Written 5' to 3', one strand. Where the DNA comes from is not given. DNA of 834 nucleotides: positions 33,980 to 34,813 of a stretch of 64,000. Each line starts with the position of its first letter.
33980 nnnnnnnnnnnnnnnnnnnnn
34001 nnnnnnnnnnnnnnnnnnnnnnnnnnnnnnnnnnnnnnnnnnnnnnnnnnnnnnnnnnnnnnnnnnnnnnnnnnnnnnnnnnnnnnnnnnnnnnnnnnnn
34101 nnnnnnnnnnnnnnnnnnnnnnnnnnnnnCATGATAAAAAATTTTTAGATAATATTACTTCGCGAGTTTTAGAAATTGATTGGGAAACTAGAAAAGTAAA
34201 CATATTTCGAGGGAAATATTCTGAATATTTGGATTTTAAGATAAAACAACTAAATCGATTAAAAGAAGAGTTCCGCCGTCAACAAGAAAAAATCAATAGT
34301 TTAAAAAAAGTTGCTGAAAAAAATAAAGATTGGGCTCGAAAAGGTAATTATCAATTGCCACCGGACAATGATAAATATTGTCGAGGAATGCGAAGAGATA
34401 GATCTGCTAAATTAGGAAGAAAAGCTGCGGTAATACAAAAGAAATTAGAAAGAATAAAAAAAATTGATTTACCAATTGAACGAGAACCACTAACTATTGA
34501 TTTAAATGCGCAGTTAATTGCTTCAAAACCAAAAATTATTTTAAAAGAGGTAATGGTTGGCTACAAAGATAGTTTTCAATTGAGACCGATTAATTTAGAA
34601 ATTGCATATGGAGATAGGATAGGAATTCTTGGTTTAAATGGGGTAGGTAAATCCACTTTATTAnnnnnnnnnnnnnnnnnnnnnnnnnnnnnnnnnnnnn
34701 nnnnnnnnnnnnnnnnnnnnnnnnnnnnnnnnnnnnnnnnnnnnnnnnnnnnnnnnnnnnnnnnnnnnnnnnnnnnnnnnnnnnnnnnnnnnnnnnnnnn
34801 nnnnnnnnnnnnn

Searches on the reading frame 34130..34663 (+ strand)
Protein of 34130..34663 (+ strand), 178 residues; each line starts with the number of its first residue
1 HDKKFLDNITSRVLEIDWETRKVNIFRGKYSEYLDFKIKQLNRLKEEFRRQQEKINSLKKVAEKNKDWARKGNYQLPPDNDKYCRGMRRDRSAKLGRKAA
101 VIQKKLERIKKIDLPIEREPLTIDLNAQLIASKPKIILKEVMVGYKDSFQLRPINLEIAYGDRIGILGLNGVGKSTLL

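Call 69: search_solved_structures(query=window:34130-34663:+, max_evalue=0.001, show_alignments=5)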
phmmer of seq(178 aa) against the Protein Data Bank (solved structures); distinct sequences matched with E-value up to 0.001: 19.
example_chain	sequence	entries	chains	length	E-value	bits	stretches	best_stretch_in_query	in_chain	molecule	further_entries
6ha8_V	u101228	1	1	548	3.1e-16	63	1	1-178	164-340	Nucleotide-binding protein ExpZ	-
8buu_9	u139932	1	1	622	6.2e-15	58.8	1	1-178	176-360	ExpZ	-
7nhl_0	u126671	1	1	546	1.1e-14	58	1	1-177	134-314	Lincosamide-streptogramin A resistance protein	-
7nhk_0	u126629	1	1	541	1.8e-12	50.8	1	1-178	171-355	ABC-F type ribosomal protection protein Lsa(A)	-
9nl5_E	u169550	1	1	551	1.4e-11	47.8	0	151-178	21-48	EttA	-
4fin_A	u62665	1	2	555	1.5e-11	47.8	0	151-178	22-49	EttA (YjjK) ABCF family protein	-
9nlb_E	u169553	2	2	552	1.5e-11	47.8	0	151-178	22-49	Energy-dependent translational throttle protein EttA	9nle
3j5s_D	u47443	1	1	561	1.5e-11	47.7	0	151-178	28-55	Energy-dependent translational throttle A (EttA)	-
9nlh_H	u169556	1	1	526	3.1e-11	46.8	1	97-178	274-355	YheS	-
7nhn_0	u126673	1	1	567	3.4e-10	43.4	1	1-178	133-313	Lmo0919 protein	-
9njf_Y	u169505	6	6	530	1.2e-09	41.6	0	138-178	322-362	Probable ATP-binding protein YbiT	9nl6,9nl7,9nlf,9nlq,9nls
9vvi_W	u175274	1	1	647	1.8e-09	41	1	97-178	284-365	Probable ATP-binding protein YheS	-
6r84_A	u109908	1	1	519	1.6e-07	34.7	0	152-178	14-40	ABC transporter ATP-binding protein ARB1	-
7p7q_0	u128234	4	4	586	4.2e-07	33.3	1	1-178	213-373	ARE-ABC-F family resistance factor PoxtA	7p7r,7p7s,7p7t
7p48_6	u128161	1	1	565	4.2e-07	33.3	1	1-178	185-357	ABC-F type ribosomal protection protein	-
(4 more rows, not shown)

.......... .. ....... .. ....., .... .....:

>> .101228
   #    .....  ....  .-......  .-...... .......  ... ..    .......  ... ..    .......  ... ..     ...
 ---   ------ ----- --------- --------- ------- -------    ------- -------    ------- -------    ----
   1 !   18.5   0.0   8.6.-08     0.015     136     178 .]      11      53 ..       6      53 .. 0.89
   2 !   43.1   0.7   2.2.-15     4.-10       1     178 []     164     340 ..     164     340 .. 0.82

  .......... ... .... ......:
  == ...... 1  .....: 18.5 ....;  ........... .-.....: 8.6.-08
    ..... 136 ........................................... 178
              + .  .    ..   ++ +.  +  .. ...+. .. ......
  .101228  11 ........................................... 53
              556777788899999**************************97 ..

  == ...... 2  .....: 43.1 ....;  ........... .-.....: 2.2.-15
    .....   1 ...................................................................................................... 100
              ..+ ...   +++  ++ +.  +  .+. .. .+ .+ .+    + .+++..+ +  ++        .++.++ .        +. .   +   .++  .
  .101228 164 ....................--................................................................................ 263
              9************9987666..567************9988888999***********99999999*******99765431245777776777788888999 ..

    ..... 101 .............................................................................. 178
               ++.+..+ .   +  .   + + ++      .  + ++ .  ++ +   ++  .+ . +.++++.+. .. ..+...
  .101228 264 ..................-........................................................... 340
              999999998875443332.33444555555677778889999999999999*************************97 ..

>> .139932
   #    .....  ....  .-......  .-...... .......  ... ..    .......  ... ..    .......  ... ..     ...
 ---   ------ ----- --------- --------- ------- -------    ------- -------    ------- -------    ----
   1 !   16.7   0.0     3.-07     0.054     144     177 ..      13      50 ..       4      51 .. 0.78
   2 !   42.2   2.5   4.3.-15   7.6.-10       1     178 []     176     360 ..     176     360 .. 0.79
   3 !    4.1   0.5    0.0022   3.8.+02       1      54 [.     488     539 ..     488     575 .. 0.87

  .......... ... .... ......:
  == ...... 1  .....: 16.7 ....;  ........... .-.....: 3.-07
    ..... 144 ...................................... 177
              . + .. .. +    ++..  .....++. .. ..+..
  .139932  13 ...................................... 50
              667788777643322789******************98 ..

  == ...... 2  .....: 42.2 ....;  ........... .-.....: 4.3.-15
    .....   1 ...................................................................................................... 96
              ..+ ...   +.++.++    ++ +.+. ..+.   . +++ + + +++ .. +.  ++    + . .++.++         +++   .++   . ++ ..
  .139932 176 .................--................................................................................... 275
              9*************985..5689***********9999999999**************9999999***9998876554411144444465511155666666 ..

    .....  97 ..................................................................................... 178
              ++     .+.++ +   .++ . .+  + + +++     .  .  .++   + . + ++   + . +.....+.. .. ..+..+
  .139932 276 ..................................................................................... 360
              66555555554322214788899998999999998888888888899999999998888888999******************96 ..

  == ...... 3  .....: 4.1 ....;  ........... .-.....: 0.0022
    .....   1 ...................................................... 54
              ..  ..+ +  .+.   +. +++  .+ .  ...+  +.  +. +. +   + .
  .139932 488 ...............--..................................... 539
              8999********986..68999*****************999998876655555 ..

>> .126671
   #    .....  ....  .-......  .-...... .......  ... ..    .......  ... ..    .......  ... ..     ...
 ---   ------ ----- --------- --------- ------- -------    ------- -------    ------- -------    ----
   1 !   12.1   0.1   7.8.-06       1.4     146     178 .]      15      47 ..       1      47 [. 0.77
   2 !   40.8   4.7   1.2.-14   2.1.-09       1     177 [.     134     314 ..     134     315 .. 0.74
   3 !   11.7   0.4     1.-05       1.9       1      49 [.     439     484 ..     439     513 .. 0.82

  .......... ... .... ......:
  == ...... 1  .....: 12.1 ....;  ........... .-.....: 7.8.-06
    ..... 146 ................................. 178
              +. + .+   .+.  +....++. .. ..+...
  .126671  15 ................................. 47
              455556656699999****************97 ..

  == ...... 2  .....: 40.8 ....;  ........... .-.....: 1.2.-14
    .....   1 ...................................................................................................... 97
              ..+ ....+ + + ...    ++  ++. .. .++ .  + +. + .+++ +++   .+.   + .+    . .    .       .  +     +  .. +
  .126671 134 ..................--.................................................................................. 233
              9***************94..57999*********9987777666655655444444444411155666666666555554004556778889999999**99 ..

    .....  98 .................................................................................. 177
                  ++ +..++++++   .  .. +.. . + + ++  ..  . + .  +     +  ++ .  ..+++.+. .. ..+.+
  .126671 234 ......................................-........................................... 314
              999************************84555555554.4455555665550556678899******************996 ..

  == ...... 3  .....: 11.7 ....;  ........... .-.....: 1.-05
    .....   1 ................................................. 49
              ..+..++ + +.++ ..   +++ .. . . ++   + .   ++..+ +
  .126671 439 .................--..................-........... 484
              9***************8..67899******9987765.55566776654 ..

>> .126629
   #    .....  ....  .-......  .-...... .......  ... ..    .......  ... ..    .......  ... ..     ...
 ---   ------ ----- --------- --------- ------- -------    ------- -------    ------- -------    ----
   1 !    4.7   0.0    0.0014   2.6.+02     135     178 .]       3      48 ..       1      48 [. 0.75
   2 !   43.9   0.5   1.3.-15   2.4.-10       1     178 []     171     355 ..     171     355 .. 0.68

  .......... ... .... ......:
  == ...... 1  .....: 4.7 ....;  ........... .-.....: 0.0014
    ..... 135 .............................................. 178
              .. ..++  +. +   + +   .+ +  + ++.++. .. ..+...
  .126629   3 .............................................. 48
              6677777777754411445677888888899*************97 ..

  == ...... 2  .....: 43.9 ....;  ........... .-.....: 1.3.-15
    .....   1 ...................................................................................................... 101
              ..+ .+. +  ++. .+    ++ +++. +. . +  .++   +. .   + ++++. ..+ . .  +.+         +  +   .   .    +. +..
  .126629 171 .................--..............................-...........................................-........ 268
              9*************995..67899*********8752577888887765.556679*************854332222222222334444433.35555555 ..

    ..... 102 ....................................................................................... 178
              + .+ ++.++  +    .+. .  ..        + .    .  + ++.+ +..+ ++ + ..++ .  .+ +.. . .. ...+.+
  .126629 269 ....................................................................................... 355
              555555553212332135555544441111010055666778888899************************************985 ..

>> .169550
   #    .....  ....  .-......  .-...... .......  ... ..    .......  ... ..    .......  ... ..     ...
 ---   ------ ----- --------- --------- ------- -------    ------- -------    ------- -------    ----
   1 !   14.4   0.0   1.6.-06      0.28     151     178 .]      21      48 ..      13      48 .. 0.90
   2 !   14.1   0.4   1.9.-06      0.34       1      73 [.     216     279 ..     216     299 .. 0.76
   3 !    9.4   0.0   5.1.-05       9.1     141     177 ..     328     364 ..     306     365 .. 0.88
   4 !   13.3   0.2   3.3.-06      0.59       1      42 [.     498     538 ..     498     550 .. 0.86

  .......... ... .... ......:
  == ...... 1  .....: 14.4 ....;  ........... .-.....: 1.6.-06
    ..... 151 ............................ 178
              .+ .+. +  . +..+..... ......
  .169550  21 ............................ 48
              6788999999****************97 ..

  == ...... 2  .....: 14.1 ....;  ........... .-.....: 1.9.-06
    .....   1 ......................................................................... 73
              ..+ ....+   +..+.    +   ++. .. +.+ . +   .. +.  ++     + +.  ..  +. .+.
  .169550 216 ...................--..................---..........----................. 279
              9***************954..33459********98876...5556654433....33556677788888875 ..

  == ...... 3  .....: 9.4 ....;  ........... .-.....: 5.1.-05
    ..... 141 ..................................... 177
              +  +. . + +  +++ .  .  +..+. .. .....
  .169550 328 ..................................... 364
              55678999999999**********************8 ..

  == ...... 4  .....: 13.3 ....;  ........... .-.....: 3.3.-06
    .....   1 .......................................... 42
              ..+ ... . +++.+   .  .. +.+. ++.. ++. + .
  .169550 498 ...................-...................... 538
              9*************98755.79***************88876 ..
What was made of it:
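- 33506..35203 (+): ABC-F ATPase of the ribosomal-protection (ARE-like) type, the proposed immunity or sensing factor. The linker region aligns over its full length with VmlR (178 vs 177 aa), VgaA-LC and LsaA, and is about 26-28 aa longer than in EttA or Uup (call 69).
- On ARE-type (ribosomal-protection) ABC-F: The best matches are VmlR, VgaA-LC and LsaA (call 69).
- The linker has ARE length and matches VmlR, VgaA-LC and LsaA best (call 69).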
